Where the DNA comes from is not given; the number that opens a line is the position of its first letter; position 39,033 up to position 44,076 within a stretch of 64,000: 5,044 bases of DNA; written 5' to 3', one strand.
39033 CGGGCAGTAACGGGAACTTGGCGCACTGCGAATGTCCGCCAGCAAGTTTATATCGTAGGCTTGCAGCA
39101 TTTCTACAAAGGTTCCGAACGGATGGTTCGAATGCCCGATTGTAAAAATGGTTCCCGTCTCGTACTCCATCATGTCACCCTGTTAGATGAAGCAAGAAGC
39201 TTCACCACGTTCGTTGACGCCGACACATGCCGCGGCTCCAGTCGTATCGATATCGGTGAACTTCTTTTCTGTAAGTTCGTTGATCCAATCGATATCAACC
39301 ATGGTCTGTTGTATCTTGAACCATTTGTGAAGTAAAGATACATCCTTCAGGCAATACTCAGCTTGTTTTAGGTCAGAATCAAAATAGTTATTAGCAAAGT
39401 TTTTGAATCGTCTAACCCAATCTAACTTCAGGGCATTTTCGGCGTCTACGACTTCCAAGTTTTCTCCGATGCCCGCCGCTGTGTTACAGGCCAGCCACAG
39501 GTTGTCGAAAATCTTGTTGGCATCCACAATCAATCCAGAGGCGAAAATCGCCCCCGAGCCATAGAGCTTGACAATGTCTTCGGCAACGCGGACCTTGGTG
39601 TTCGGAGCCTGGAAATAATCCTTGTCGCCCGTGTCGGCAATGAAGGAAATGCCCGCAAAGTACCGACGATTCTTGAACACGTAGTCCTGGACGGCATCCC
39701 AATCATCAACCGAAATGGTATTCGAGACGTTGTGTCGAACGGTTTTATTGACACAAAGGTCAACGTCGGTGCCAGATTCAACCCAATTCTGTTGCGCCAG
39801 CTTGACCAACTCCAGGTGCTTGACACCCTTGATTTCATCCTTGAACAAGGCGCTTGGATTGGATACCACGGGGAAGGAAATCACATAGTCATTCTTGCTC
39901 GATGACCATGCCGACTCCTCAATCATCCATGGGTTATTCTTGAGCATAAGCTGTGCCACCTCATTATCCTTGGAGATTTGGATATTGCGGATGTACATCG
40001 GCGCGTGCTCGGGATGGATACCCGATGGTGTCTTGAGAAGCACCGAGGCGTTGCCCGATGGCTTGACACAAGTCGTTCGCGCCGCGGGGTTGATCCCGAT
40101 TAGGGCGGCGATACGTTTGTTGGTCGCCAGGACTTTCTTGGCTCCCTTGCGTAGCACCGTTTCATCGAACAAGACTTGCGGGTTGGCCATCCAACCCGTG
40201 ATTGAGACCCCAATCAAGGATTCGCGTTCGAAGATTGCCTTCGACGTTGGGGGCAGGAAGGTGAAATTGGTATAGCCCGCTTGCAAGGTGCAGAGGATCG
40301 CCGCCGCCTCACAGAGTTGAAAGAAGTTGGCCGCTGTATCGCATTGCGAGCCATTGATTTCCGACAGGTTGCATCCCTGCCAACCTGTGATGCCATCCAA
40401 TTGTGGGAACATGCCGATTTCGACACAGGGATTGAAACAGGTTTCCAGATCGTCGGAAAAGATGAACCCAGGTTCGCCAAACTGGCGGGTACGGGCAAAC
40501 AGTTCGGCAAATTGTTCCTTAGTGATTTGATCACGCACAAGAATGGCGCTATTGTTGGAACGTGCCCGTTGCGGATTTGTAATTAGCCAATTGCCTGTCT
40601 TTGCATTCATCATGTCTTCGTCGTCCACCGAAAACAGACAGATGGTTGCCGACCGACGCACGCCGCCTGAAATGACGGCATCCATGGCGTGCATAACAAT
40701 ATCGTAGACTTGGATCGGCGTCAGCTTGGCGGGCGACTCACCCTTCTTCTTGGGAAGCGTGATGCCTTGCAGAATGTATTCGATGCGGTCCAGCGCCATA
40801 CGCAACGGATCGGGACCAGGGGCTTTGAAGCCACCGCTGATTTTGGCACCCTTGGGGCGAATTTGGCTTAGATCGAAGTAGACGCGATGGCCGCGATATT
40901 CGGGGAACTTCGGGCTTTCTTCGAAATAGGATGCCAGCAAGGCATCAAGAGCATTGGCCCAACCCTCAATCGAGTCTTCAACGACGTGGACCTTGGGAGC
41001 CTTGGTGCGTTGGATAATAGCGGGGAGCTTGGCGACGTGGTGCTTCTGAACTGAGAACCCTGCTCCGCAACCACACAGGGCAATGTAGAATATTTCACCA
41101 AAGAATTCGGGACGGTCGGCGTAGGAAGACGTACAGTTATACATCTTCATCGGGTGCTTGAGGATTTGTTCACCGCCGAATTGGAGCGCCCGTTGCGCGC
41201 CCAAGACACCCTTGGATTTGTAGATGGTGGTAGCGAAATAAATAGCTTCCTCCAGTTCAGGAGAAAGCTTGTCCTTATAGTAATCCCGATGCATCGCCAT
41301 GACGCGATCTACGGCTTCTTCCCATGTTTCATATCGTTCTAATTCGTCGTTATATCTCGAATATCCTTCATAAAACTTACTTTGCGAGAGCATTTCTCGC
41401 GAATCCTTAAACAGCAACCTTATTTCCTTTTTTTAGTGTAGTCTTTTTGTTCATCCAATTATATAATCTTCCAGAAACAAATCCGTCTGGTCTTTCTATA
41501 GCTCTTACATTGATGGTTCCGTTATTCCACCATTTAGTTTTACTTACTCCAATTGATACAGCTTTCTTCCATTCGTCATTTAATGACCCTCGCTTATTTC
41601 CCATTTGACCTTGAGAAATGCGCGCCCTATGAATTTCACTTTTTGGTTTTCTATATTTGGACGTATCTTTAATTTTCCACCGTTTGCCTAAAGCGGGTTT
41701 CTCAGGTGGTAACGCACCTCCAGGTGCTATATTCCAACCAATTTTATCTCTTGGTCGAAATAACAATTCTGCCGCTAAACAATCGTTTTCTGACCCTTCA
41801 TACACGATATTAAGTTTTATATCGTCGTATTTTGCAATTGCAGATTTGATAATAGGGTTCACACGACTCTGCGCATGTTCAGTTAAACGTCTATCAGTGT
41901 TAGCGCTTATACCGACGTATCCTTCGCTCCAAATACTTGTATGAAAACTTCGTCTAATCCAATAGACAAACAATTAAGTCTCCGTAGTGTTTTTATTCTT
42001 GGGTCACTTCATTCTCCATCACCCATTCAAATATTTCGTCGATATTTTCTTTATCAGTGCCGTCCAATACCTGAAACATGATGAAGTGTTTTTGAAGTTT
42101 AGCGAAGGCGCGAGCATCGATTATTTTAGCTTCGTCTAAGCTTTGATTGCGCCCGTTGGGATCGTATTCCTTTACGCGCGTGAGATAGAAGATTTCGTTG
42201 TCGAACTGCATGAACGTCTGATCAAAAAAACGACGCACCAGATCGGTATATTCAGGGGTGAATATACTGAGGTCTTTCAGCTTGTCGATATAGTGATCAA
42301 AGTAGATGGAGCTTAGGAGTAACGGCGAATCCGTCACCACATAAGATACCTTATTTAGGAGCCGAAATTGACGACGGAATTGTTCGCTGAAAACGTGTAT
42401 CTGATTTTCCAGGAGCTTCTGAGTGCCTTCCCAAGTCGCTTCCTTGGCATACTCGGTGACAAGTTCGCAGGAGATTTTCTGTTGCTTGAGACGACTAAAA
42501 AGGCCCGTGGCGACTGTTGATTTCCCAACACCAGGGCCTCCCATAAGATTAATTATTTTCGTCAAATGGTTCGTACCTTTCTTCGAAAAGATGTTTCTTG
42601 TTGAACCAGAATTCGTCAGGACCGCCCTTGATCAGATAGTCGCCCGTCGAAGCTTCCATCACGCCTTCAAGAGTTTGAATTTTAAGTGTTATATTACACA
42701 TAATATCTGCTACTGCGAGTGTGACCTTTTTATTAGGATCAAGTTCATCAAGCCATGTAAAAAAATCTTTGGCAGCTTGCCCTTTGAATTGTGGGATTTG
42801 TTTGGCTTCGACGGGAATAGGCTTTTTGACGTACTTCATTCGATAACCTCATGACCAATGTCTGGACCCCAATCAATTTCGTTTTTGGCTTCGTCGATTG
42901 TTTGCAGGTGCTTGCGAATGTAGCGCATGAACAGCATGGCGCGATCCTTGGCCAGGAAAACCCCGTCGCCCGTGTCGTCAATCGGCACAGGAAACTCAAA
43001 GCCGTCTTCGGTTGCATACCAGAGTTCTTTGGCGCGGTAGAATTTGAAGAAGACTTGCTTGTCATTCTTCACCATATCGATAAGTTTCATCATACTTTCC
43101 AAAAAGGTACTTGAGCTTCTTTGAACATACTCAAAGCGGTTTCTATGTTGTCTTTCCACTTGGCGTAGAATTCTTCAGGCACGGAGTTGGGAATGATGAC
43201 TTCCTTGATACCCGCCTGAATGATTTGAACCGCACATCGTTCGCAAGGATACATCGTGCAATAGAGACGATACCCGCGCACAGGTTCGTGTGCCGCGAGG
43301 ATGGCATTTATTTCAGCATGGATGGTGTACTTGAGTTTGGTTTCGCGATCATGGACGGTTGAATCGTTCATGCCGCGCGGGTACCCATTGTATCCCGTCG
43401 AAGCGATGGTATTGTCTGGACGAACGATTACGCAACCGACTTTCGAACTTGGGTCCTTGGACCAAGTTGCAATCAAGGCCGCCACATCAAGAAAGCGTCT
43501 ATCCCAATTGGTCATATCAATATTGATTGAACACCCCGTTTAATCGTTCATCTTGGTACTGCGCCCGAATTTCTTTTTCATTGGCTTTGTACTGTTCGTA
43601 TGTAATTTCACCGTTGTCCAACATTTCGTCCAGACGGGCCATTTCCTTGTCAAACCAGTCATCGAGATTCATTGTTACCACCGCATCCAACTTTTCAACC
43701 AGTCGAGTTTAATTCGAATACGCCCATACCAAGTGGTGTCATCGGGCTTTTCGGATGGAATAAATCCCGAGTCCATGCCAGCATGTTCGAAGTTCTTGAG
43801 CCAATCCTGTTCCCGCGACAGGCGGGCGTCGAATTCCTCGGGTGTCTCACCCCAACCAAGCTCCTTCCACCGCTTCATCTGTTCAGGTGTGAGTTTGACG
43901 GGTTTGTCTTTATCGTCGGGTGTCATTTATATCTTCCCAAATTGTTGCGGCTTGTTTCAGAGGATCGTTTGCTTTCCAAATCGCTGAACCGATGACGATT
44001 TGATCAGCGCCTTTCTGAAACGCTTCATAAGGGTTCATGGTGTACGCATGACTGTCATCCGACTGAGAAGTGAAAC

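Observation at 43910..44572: Phage-encoded orotidine-5'-phosphate decarboxylase homolog inside the dNTP-metabolism cluster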

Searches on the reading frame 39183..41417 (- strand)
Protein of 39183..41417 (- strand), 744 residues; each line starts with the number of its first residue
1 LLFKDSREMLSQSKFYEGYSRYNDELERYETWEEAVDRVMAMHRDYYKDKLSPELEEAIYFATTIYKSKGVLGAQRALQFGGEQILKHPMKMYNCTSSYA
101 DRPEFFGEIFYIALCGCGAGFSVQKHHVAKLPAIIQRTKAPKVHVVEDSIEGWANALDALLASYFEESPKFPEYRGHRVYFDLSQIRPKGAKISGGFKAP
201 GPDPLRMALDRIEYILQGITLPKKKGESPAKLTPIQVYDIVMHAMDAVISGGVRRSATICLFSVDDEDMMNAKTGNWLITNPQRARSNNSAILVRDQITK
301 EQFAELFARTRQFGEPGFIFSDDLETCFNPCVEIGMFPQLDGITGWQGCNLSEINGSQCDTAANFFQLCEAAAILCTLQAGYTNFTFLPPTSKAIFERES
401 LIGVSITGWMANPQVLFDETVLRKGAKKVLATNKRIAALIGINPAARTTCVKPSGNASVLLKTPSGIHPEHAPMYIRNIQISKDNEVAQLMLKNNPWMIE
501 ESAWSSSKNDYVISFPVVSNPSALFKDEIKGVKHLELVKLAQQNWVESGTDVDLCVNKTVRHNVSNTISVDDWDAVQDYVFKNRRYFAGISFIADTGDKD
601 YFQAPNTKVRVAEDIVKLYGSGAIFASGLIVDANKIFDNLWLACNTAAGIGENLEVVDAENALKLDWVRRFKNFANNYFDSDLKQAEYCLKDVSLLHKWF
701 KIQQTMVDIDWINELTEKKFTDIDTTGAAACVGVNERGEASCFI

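Call 11: search_protein_families(library=pfam, proteins=[window:39183-41417:-], max_evalue=0.01)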
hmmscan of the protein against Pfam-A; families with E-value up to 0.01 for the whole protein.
window:39183-41417:- (744 aa): 3 families
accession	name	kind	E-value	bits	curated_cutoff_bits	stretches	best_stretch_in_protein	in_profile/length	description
PF21995.1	RNR-II_ins_dom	-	3.4e-06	27.7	27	1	143-215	36-106/107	B12-dependent ribonucleotide reductase, insertion domain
PF17975.6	RNR_Alpha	-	0.0029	18.5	26.4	1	10-45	20-55/101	Ribonucleotide reductase alpha domain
PF02867.20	Ribonuc_red_lgC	-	0.0068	15.5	23.9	0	234-299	56-122/523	Ribonucleotide reductase, barrel domain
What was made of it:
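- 39183..41417 (-): Class II (B12-dependent) ribonucleotide reductase, closest to the RTPR model. Call 11.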

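Call 45: search_protein_families(library=ncbifam, proteins=[window:39183-41417:-], max_evalue=0.001)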
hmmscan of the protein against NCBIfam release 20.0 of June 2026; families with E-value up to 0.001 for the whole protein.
window:39183-41417:- (744 aa): 3 families
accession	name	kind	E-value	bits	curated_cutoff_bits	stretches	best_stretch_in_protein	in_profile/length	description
TIGR02505.1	RTPR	equivalog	2.6e-55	187.9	340.05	3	142-408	177-446/724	ribonucleoside-triphosphate reductase, adenosylcobalamin-dependent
TIGR02504.1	NrdJ_Z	equivalog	3.8e-09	35.7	399.95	1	446-581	449-586/606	adenosylcobalamin-dependent ribonucleoside-diphosphate reductase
NF006417.0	PRK08665.1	equivalog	1.1e-05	23.9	961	0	446-482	420-456/759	vitamin B12-dependent ribonucleotide reductase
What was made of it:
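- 39183..41417 (-): TIGR02505 E=2.6e-55, below its cut-off (call 45).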

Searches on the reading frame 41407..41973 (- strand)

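Call 11: search_protein_families(library=pfam, proteins=[window:41407-41973:-], max_evalue=0.01)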
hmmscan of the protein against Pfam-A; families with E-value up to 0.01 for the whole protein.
window:41407-41973:- (188 aa): 1 family
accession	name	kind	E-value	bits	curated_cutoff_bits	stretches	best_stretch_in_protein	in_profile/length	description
PF01541.30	GIY-YIG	-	0.00052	20.7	22.6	1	3-63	4-57/78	GIY-YIG catalytic domain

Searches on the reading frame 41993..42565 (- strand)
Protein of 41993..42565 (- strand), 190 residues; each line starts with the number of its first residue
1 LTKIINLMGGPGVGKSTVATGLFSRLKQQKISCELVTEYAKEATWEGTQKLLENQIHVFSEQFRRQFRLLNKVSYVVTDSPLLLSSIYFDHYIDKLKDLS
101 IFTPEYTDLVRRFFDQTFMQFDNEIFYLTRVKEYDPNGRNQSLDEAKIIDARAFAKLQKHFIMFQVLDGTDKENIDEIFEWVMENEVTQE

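Call 11: search_protein_families(library=pfam, proteins=[window:41993-42565:-], max_evalue=0.01)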
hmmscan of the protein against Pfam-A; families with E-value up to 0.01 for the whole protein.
window:41993-42565:- (190 aa): 9 families
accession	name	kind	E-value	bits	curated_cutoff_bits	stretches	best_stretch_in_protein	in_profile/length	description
PF13521.12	AAA_28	-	9.2e-13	49.2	27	1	5-167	2-156/164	AAA domain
PF13245.12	AAA_19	-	0.0016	19.1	25.1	1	3-125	12-78/134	AAA domain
PF13238.12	AAA_18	-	0.0019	19.1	29.4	1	5-51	1-43/128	AAA domain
PF01121.26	CoaE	-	0.002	18.3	27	0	48-91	78-121/180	Dephospho-CoA kinase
PF24883.2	NPHP3_N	-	0.0023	18.6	24.8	0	3-64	23-84/164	Nephrocystin 3, N-terminal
PF08433.16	KTI12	-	0.0025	17.8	22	0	5-80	4-78/271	Chromatin associated protein KTI12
PF13207.12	AAA_17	-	0.0077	16.9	27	0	8-52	1-46/136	AAA domain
PF13401.12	AAA_22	-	0.0087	16.8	27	0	4-55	7-57/130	AAA domain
PF13191.12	AAA_16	-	0.0095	16.9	32.6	0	4-45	26-75/167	AAA ATPase domain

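Call 44: search_protein_families(library=phrogs, proteins=[window:41993-42565:-], max_evalue=0.001)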
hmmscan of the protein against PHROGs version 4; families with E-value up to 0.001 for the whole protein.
window:41993-42565:- (190 aa): 2 families
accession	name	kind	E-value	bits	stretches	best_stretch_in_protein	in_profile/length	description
phrog_2107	-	other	1.1e-21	78.4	1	2-184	3-193/201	thymidylate kinase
phrog_761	-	other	0.00024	21.9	1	1-92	18-117/362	thymidylate kinase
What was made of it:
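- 41993..42565 (-): P-loop kinase. It matches AAA_28 and a PHROG annotated as thymidylate kinase. Calls 11, 44.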

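Call 45: search_protein_families(library=ncbifam, proteins=[window:41993-42565:-], max_evalue=0.001)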
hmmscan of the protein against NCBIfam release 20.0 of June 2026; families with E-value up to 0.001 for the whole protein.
window:41993-42565:- (190 aa): 1 family
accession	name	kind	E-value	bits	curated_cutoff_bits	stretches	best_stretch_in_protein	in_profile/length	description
NF005250.0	PRK06761.1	equivalog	0.00013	21.1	270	1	1-39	2-40/282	hypothetical protein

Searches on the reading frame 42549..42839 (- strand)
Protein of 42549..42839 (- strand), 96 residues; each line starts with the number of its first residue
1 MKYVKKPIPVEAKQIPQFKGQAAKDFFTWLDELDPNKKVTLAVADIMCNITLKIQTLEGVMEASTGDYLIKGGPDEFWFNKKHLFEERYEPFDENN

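Call 44: search_protein_families(library=phrogs, proteins=[window:42549-42839:-], max_evalue=0.001)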
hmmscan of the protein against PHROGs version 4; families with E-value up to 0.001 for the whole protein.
window:42549-42839:- (96 aa): 4 families
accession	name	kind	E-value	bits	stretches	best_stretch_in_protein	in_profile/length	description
phrog_419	-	unknown function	1e-16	62.3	1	1-94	42-125/300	-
phrog_4502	-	unknown function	4.7e-10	40.8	1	2-94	3-88/190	-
phrog_1810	-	unknown function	2.3e-09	38.5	1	2-94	9-94/166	-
phrog_19511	-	unknown function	0.0002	22.4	1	2-90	3-86/155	-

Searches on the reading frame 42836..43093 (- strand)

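Call 44: search_protein_families(library=phrogs, proteins=[window:42836-43093:-], max_evalue=0.001)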
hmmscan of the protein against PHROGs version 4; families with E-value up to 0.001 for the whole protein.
window:42836-43093:- (85 aa): 1 family
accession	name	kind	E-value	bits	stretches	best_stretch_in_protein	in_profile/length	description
phrog_20427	-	unknown function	4.8e-28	97.9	1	2-71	2-70/75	-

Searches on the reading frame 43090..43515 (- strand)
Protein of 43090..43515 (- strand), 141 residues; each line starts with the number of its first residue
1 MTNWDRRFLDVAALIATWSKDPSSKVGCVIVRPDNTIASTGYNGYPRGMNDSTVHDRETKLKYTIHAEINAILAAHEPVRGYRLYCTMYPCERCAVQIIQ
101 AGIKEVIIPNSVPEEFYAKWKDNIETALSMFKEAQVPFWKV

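Call 11: search_protein_families(library=pfam, proteins=[window:43090-43515:-], max_evalue=0.01)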
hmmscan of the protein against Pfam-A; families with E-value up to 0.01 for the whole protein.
window:43090-43515:- (141 aa): 3 families
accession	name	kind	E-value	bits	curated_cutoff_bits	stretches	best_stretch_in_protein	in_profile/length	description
PF00383.29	dCMP_cyt_deam_1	-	5e-24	84.6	25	1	3-108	2-100/102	Cytidine and deoxycytidylate deaminase zinc-binding region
PF14437.12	MafB19-deam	-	3.8e-13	50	27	1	3-109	2-100/142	MafB19-like deaminase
PF14439.12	Bd3614-deam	-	0.0044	17.4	38.5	0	64-103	34-79/113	Bd3614-like deaminase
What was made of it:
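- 43090..43515 (-): dCMP deaminase. PF00383 E=5e-24 (call 11).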

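Call 45: search_protein_families(library=ncbifam, proteins=[window:43090-43515:-], max_evalue=0.001)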
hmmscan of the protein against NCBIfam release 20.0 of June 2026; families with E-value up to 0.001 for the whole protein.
window:43090-43515:- (141 aa): 5 families
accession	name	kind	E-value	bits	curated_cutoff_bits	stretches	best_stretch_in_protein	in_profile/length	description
NF041025.1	antiphage_deaminase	equivalog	1.3e-17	63.8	400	1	65-107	338-384/437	anti-phage dCTP deaminase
TIGR02571.1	ComEB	equivalog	2.4e-15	56.8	219.45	1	3-138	4-135/151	ComE operon protein 2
TIGR00326.1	eubact_ribD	equivalog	5.9e-08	32.3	156.35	1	18-108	13-92/343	bifunctional diaminohydroxyphosphoribosylaminopyrimidine deaminase/5-amino-6-(5-phosphoribosylamino)uracil reductase RibD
NF008052.0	PRK10786.1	equivalog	0.0001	21.2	500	1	16-108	17-98/367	bifunctional diaminohydroxyphosphoribosylaminopyrimidine deaminase/5-amino-6-(5-phosphoribosylamino)uracil reductase RibD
NF008113.2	PRK10860.1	equivalog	0.00017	21.4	150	1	22-107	25-102/165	tRNA adenosine(34) deaminase TadA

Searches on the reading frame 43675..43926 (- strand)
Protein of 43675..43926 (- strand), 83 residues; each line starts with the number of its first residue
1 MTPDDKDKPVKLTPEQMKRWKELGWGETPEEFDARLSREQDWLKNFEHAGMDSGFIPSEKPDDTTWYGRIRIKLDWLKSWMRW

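Call 11: search_protein_families(library=pfam, proteins=[window:43675-43926:-], max_evalue=0.01)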
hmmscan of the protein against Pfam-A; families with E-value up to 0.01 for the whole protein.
window:43675-43926:- (83 aa): 0 families

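Call 44: search_protein_families(library=phrogs, proteins=[window:43675-43926:-], max_evalue=0.001)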
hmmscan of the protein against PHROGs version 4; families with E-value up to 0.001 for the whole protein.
window:43675-43926:- (83 aa): 0 families
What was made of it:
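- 43675..43926 (-): Downstream 83-aa ORF of unknown function that overlaps the 3' end of the gene. It is syntenic in relatives at about 60-64% identity. No family found (calls 11, 44).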
